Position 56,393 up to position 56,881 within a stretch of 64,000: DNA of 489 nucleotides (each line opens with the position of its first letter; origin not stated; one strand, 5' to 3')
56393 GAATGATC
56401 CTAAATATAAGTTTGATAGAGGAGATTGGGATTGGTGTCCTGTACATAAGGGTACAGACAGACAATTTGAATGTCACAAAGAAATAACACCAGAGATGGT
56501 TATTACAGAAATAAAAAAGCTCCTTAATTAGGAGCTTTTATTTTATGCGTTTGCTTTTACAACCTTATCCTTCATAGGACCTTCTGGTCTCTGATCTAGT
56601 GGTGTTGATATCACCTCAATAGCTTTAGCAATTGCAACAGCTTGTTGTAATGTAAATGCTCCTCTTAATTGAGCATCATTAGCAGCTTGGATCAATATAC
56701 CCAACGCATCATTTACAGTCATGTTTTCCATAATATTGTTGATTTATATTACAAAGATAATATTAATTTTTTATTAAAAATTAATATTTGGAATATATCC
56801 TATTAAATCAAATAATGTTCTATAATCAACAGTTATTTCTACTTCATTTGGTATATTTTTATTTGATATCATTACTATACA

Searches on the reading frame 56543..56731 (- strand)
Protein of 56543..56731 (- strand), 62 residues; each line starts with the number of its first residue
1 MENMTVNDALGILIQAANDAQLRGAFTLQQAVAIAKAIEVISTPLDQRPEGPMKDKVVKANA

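Call 3: search_protein_families(library=pfam, proteins=[window:56543-56731:-], max_evalue=10)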
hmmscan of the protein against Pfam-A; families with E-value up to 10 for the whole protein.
window:56543-56731:- (62 aa): 0 families

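Call 4: search_protein_families(library=phrogs, proteins=[window:56543-56731:-], max_evalue=1)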
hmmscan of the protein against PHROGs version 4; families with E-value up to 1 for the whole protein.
window:56543-56731:- (62 aa): 2 families
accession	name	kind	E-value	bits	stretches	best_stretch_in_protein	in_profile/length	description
phrog_26291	-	unknown function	0.087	14.3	1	10-47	4-41/100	-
phrog_13691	-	unknown function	0.33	12.5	1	19-55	24-60/95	-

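Call 78: search_protein_families(library=ncbifam, proteins=[window:56543-56731:-], max_evalue=0.1)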
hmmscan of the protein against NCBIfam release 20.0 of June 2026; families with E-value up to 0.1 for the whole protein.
window:56543-56731:- (62 aa): 0 families
